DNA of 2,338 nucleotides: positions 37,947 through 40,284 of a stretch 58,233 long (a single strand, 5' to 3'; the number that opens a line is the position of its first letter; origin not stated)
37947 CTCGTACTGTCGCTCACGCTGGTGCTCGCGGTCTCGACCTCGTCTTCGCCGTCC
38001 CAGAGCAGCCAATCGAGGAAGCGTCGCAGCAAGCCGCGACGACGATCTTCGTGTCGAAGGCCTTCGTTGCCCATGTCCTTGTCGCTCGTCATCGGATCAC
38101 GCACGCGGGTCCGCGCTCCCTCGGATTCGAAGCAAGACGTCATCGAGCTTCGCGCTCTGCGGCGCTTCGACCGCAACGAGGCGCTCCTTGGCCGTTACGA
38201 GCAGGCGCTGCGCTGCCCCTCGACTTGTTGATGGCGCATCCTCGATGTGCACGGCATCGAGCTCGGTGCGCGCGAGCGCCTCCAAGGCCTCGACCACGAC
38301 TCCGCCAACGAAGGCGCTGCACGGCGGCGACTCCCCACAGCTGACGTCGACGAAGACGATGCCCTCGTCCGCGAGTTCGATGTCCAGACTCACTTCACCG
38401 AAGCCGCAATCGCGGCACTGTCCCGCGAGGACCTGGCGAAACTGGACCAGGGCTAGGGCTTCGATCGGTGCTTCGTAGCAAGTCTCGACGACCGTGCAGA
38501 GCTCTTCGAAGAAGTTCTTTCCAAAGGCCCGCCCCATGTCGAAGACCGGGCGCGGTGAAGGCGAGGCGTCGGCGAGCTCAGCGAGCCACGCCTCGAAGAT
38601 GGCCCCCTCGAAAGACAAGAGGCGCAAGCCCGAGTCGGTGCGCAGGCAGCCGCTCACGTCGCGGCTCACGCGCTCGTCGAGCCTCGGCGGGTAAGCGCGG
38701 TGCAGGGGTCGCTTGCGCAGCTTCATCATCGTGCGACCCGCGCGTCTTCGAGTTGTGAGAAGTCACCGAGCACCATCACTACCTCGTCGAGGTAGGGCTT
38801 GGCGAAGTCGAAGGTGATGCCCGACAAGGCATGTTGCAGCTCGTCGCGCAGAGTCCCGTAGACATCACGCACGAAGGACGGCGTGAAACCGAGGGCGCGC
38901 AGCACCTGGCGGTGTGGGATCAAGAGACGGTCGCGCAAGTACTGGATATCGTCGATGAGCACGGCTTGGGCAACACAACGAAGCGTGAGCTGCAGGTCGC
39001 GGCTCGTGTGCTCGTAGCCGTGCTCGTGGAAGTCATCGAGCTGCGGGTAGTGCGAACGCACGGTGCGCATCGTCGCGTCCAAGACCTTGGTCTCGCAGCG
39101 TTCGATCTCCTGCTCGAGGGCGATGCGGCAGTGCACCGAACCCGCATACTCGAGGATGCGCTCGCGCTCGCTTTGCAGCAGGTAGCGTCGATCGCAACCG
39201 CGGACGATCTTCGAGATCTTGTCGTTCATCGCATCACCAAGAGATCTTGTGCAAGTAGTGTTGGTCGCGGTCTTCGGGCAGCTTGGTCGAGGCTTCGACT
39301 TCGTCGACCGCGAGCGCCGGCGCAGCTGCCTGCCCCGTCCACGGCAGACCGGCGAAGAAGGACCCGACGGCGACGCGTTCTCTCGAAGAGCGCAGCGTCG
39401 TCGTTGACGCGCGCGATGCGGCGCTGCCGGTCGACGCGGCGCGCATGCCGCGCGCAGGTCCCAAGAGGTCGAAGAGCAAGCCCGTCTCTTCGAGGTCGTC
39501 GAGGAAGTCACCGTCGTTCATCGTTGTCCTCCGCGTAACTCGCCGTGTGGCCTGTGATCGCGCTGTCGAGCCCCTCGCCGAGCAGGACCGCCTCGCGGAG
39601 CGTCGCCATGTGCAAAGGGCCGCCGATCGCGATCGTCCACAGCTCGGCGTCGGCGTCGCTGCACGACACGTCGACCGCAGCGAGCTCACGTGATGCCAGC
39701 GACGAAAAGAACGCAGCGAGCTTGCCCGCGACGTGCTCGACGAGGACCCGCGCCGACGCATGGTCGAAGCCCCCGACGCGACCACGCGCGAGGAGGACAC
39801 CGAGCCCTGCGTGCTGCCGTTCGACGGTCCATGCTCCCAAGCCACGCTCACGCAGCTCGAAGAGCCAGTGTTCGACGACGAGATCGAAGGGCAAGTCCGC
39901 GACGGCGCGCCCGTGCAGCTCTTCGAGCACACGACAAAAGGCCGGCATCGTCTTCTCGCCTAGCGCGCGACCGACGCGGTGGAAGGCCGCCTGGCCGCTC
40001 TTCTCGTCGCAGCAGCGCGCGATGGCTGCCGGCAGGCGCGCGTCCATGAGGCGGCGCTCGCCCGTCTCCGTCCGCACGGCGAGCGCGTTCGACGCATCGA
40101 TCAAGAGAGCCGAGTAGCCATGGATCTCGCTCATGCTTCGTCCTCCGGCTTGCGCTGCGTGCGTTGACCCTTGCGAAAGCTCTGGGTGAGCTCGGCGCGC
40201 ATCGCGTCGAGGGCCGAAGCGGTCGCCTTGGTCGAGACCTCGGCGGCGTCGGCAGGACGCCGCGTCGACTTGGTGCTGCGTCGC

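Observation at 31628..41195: Tightly coupled ten-gene operon joining tetrapyrrole/bilin-type proteins (phycobiliprotein-like globin, FDBR-like, two V4R) to a ParA positioning module and a pseudokinase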

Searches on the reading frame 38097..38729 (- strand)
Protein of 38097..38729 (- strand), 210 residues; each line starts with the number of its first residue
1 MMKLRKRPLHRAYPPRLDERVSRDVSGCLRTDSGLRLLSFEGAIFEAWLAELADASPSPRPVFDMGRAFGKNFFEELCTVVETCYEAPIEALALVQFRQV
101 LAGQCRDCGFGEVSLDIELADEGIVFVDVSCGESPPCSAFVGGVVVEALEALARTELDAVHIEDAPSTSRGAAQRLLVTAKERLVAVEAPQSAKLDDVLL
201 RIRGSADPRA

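Call 4: search_protein_families(library=pfam, max_evalue=1, proteins=[window:38097-38729:-])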
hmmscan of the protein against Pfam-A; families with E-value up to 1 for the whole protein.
window:38097-38729:- (210 aa): 0 families

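Call 5: search_protein_families(library=ncbifam, max_evalue=1, proteins=[window:38097-38729:-])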
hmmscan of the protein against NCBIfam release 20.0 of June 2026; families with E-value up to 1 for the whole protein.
window:38097-38729:- (210 aa): 0 families

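Call 20: find_homologous_proteins(query=window:38097-38729:-, max_evalue=0.01)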
Query window:38097-38729:- (210 aa): 2 proteins with E <= 0.01 among 2287 candidates.
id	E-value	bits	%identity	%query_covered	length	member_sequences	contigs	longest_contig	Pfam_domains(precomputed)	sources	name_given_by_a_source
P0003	2.2e-132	457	100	100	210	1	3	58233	-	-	-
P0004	1.8e-104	366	85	99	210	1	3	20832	-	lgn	-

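Call 42: search_protein_families(library=pfam, alignment_id=A4, max_evalue=10)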
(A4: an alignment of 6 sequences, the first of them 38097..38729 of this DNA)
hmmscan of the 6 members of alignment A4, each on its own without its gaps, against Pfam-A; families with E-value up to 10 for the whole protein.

A. member 1, window:38097-38729:- (210 aa): 0 families

B. families by the number of members that match (of 6 scanned): 3 families
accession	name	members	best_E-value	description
PF17302.8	DUF5351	1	0.096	Family of unknown function (DUF5351)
PF00778.23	DIX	1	0.27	DIX domain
PF01180.27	DHO_dh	1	0.4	Dihydroorotate dehydrogenase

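Call 43: search_solved_structures(query=A4, max_evalue=10, show_alignments=1)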
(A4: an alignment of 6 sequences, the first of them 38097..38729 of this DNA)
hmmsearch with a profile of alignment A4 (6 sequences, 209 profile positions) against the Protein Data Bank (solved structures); distinct sequences matched with E-value up to 10: 3.
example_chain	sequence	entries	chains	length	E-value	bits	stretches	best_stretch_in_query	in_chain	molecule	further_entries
9dua_A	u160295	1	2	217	0.49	13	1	95-155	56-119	ADP-ribose pyrophosphatase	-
9b1z_A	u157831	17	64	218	0.49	13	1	95-155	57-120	ADP-ribose pyrophosphatase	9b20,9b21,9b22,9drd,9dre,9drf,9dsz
8pnk_A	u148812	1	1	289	1.6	11.3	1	9-62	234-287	ATP-dependent RNA helicase DED1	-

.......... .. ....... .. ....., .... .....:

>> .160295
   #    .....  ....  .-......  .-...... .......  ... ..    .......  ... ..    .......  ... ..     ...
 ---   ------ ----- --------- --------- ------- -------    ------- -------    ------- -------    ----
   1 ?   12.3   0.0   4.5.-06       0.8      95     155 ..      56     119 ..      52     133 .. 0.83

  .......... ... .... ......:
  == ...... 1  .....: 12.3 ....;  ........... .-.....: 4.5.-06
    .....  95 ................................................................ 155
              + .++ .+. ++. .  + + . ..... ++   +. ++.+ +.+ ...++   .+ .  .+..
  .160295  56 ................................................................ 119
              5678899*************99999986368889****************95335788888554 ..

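Call 44: find_homologous_proteins(query=A4, max_evalue=0.01)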
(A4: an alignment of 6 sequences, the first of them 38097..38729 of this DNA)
Query A4 (6 sequences) (210 aa, profile of the alignment): 4 proteins with E <= 0.01 among 8000 candidates.
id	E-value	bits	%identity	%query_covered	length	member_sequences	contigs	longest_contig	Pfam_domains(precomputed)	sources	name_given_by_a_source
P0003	9.5e-87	308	100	100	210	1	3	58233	-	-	-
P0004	1.9e-83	297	85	99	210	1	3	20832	-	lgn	-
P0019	1.8e-62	229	24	64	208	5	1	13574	-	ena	-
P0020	1.2e-60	223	31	69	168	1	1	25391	-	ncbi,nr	ncbi:MAG: hypothetical protein KDC95_09395 [Planctomycetes bacterium]|nr:hypothetical protein [Planc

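Call 54: predict_structure(alignment_id=A5)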
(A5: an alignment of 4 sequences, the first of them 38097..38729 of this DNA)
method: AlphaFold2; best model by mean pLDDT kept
length: 210 residues; sequences in the alignment: 4
mean_pLDDT: 71.2   pTM: 0.71
mean pLDDT of the five models: 71.2, 59.6, 59.3, 58.9, 55.4
residues with pLDDT >= 90: 30; 70-90: 110; 50-70: 29; < 50: 41
segments of 3 or more residues with pLDDT < 50: 1-41
pLDDT, mean of each block of 10 residues (from residue 1): 28 31 31 38 64 76 87 88 85 88 85 88 88 77 93 90 64 80 72 77 66
secondary structure, 60 per line:
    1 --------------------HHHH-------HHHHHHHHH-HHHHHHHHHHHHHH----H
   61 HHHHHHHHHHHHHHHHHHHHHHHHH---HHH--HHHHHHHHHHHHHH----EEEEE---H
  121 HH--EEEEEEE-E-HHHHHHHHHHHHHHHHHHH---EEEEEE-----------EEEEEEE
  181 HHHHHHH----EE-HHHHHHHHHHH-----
elements in order: H21-24 H32-40 H42-55 H60-85 H94-107 E112-116 E125-131 H135-153 E157-162 E174-180 H181-187 H195-205
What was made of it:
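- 38097..38729 (-): g5, 210-aa divergent V4R-like protein (second V4R). AF2 model with pLDDT 71 and pTM 0.71 (call 54).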

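Call 59: fold_search(model_id=the predicted structure, library=pdb)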
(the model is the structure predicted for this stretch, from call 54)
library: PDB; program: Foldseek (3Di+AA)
matches with E <= 10: 296; with E <= 0.001: 0
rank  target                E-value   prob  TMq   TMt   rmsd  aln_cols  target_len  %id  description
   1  7zzq_P                1.9e-03  1.00  0.43  0.61   4.1       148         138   11  BcsH-BcsD 'beads-on-a-string' filament, local refine (released 2022-12-28)
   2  7b6d_G                1.9e-03  1.00  0.45  0.53   5.0       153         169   15  Drosophila melanogaster TRAPPCore (C1, C2, C2L, C3a/b, C4, C5, C6 subunits) (released 2021-06-09)
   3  7zzq_D                2.5e-03  1.00  0.43  0.62   4.1       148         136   10  BcsH-BcsD 'beads-on-a-string' filament, local refine (released 2022-12-28)
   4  7zzq_F                2.6e-03  1.00  0.45  0.61   4.0       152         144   11  BcsH-BcsD 'beads-on-a-string' filament, local refine (released 2022-12-28)
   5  6aq3_B                2.8e-03  1.00  0.40  0.46   6.3       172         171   13  Crystal structure of a trafficking protein particle complex subunit 3 from Naegleria fowleri covalently bound to palmi (released 2017-08-30)
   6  7b6d_A                2.9e-03  1.00  0.46  0.56   4.6       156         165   14  Drosophila melanogaster TRAPPCore (C1, C2, C2L, C3a/b, C4, C5, C6 subunits) (released 2021-06-09)
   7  8pkd_A                3.5e-03  1.00  0.42  0.55   4.7       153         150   16  Cryo-EM structure of Orrella dioscoreae BcsD (released 2023-12-20)
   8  6aq3_C                3.7e-03  1.00  0.46  0.55   5.2       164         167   13  Crystal structure of a trafficking protein particle complex subunit 3 from Naegleria fowleri covalently bound to palmi (released 2017-08-30)
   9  6jt0_A                3.7e-03  0.98  0.37  0.17  11.6       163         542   15  Structure of human soluble guanylate cyclase in the unliganded state (released 2019-08-28)
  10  7e8s_G                3.9e-03  1.00  0.50  0.51  10.9       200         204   12  Intact TRAPPII (state I). (released 2022-02-09)
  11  6aq3_A                3.9e-03  1.00  0.40  0.47   6.3       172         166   13  Crystal structure of a trafficking protein particle complex subunit 3 from Naegleria fowleri covalently bound to palmi (released 2017-08-30)
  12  1wc9                  4.4e-03  1.00  0.45  0.56   5.0       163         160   12  The crystal structure of truncated mouse bet3p (released 2004-12-13)
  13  7e2d_G                4.6e-03  1.00  0.50  0.51  10.9       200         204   12  Monomer of TRAPPII (Closed) (released 2022-02-09)
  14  6aq3_F                4.9e-03  0.99  0.39  0.46   6.3       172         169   13  Crystal structure of a trafficking protein particle complex subunit 3 from Naegleria fowleri covalently bound to palmi (released 2017-08-30)
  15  3cue_E                5.5e-03  1.00  0.44  0.48   6.0       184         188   12  Crystal structure of a TRAPP subassembly activating the Rab Ypt1p (released 2008-07-08)
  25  2oso                  7.4e-03  0.99  0.40  0.51  11.3       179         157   11  Crystal structure of a vinyl-4-reductase family protein (mj_1460) from methanocaldococcus jannaschii dsm at 1.90 A resol (released 2007-02-20)
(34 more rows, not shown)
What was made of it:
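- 38097..38729 (-): Foldseek hits are Bet3/TRAPP, BcsD, H-NOX, the V4R protein MJ_1460 (2oso) and the MopR/PoxR sensor domains, with E 2e-3 to 2e-2 (call 59).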

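Call 62: find_encoding_contigs(protein=P0004, flank=10000, max_places=2)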
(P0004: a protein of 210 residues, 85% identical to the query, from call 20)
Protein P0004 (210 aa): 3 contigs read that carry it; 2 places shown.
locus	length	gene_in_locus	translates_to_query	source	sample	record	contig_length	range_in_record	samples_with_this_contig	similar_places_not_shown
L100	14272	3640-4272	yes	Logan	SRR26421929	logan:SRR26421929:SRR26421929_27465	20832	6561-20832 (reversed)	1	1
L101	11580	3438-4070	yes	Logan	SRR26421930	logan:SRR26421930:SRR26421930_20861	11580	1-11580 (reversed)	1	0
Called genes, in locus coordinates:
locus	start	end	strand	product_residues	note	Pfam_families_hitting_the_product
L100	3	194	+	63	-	?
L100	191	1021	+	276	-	PF00459:Inositol_P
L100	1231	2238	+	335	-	PF00069:Pkinase (faint), PF07714:PK_Tyr_Ser-Thr (faint)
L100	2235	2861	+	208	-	-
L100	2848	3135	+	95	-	-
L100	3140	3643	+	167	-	PF00502:Phycobilisome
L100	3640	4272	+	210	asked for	-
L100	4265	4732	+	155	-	-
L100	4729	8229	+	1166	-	PF00142:Fer4_NifH (faint), PF01656:CbiA, PF06564:CBP_BcsQ (faint), PF07015:VirC1 (faint), PF13614:AAA_31 (weak), PF01656:CbiA, PF13614:AAA_31 (weak), PF01656:CbiA (weak), +2 more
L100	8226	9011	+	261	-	PF00142:Fer4_NifH (weak), PF01656:CbiA, PF02374:ArsA_ATPase, PF06564:CBP_BcsQ, PF09140:MipZ (faint), PF10609:ParA, PF13614:AAA_31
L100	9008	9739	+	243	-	-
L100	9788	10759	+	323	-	PF13302:Acetyltransf_3 (faint)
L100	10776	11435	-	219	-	PF00702:Hydrolase, PF12710:HAD, PF13419:HAD_2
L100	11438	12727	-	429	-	PF13570:Beta-prop_ACSF4 (faint), PF01011:PQQ (faint), PF13360:PQQ_2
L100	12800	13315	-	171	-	-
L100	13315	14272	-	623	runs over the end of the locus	PF03169:OPT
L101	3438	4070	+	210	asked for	-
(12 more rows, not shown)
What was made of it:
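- Checked: All ten are in a near-identical strain, L100 (call 62).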

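Call 79: search_protein_families(library=padloc, max_evalue=0.001, proteins=[window:38097-38729:-])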
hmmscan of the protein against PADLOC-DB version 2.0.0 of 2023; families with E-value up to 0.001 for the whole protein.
window:38097-38729:- (210 aa): 0 families

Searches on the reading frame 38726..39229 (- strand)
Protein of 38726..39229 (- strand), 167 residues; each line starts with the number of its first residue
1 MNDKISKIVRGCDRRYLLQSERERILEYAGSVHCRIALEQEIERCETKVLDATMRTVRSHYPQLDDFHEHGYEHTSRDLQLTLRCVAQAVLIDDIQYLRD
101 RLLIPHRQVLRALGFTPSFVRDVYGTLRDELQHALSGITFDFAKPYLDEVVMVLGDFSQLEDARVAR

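Call 4: search_protein_families(library=pfam, max_evalue=1, proteins=[window:38726-39229:-])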
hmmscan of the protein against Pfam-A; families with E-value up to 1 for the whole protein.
window:38726-39229:- (167 aa): 2 families
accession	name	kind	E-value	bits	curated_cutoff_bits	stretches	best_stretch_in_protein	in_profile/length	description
PF00502.25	Phycobilisome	-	1.4e-13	51.6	22.2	1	14-151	10-152/155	Phycobilisome protein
PF22387.1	PhiCb5_coat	-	0.16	12.5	27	1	72-129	32-87/89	Phage phiCb5, coat protein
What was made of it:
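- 38726..39229 (-): g4, 167-aa phycobiliprotein-like globin (BBAG type). Pfam Phycobilisome E 1.4e-13, 51.6 bits against a cutoff of 22.2 (call 4).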

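Call 5: search_protein_families(library=ncbifam, max_evalue=1, proteins=[window:38726-39229:-])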
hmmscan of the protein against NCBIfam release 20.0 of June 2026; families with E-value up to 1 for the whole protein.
window:38726-39229:- (167 aa): 4 families
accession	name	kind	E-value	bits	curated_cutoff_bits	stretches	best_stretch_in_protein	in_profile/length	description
NF058521.1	allophyco_ApcA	equivalog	0.001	19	270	1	12-152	13-158/161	allophycocyanin subunit alpha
TIGR01338.1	phycocy_alpha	equivalog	0.011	15.7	269.45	1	68-154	76-160/161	C-phycocyanin subunit alpha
TIGR01337.1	apcB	equivalog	0.1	12.5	228.15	1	3-114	2-120/167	allophycocyanin subunit beta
TIGR01339.1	phycocy_beta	equivalog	0.12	12.3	279.3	1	76-120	82-126/171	C-phycocyanin subunit beta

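Call 10: find_encoding_contigs(protein=window:38726-39229:-, flank=10000, max_places=6)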
Protein window:38726-39229:- (167 aa): 4 contigs read that carry it; 4 places shown.
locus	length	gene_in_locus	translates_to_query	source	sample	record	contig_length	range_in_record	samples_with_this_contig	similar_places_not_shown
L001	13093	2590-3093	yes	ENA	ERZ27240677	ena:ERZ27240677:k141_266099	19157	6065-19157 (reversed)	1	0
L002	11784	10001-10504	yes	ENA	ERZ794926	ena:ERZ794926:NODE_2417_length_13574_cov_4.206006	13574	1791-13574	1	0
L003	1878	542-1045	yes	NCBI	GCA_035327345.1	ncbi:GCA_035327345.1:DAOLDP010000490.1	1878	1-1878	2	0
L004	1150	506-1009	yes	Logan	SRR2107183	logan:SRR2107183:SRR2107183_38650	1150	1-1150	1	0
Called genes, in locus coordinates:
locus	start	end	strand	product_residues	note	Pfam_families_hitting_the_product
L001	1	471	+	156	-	?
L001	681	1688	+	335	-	PF00069:Pkinase (faint)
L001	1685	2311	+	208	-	-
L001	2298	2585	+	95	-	-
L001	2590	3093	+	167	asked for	PF00502:Phycobilisome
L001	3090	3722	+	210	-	-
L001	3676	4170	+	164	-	-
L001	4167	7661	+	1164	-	PF00142:Fer4_NifH (faint), PF01656:CbiA, PF06564:CBP_BcsQ (faint), PF07015:VirC1 (faint), PF13614:AAA_31 (weak), PF01656:CbiA, PF13614:AAA_31 (weak), PF01656:CbiA (weak), +2 more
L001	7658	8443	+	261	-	PF00142:Fer4_NifH (weak), PF01656:CbiA, PF02374:ArsA_ATPase, PF06564:CBP_BcsQ, PF09140:MipZ (faint), PF10609:ParA, PF13614:AAA_31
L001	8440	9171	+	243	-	-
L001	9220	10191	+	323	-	PF13302:Acetyltransf_3 (weak)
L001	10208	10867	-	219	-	PF00702:Hydrolase, PF12710:HAD, PF13419:HAD_2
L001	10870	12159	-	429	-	PF13570:Beta-prop_ACSF4 (faint), PF01011:PQQ (faint), PF13360:PQQ_2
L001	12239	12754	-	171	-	-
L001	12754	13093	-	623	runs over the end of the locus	PF03169:OPT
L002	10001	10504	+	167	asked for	PF00502:Phycobilisome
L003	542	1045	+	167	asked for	PF00502:Phycobilisome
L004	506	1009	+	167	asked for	PF00502:Phycobilisome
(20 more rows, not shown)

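Call 74: search_solved_structures(query=window:38726-39229:-, max_evalue=1, show_alignments=2)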
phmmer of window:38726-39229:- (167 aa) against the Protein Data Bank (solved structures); distinct sequences matched with E-value up to 1: 62 (the best 60 are shown).
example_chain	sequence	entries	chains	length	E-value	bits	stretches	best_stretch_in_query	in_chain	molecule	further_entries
9wg7_D2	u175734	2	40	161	0.004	20.2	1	11-153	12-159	Allophycocyanin alpha chain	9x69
4f0u_A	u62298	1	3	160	0.0042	20.1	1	11-153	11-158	Allophycocyanin alpha chain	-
1f99_B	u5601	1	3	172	0.0096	18.9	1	3-122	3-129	R-PHYCOCYANIN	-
3brp_B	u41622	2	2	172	0.015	18.3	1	3-121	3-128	C-phycocyanin beta chain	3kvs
1phn_B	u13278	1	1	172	0.015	18.3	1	3-121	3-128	PHYCOCYANIN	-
2uum_B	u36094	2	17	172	0.016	18.2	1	3-129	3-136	C-PHYCOCYANIN BETA CHAIN | Phycocyanin beta chain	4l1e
2uul_D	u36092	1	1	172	0.017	18.1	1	3-129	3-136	C-PHYCOCYANIN BETA CHAIN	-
9wg7_S2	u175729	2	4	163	0.02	17.9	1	13-151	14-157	Allophycocyanin alpha-B chain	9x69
8iml_G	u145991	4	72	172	0.022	17.8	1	2-129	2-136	CpcB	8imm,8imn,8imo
5y6p_c4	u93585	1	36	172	0.026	17.5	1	3-118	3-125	beta_PC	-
1gh0_B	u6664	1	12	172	0.028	17.5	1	3-129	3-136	C-PHYCOCYANIN BETA SUBUNIT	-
1i7y_B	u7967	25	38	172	0.034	17.2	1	54-129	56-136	C-phycocyanin beta subunit (Fragment) | C-Phycocyanin beta chain | C-PHYCOCYANIN BETA SUBUNIT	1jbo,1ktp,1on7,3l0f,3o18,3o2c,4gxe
1kn1_A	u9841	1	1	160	0.035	17.1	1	11-151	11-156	Allophycocyanin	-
6kgx_D2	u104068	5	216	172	0.036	17.1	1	5-129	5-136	C-phycocyanin beta subunit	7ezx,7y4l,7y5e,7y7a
4rmp_A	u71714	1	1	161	0.038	17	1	11-151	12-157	Allophycocyanin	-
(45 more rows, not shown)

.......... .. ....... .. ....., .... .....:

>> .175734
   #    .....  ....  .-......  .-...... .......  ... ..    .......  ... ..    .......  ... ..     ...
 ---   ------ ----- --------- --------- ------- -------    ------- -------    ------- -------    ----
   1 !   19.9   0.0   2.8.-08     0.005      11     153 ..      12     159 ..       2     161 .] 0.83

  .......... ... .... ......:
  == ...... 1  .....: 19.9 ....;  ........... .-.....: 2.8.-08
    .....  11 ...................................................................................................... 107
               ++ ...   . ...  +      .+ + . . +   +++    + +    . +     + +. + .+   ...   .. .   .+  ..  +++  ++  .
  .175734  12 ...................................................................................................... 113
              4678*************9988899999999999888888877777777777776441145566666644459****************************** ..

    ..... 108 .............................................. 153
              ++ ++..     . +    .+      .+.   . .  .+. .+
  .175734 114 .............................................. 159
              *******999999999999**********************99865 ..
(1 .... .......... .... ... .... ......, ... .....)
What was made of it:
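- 38726..39229 (-): About 20 bits to allophycocyanin in the PDB (call 74).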

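Call 79: search_protein_families(library=padloc, max_evalue=0.001, proteins=[window:38726-39229:-])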
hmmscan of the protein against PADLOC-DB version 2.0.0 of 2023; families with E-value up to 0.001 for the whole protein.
window:38726-39229:- (167 aa): 0 families

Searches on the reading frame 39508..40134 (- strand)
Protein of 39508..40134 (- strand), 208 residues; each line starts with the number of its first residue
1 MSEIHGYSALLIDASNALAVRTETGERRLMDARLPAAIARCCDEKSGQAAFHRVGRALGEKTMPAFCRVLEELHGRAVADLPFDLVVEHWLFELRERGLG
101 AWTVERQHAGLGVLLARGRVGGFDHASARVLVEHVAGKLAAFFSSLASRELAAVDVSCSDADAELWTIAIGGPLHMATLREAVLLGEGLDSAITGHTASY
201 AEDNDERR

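Call 4: search_protein_families(library=pfam, max_evalue=1, proteins=[window:39508-40134:-])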
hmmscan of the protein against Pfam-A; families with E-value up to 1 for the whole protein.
window:39508-40134:- (208 aa): 0 families

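Call 5: search_protein_families(library=ncbifam, max_evalue=1, proteins=[window:39508-40134:-])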
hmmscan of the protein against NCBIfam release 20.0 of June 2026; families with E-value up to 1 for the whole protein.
window:39508-40134:- (208 aa): 0 families

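Call 79: search_protein_families(library=padloc, max_evalue=0.001, proteins=[window:39508-40134:-])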
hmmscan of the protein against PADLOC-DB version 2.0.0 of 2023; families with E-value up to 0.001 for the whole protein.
window:39508-40134:- (208 aa): 0 families
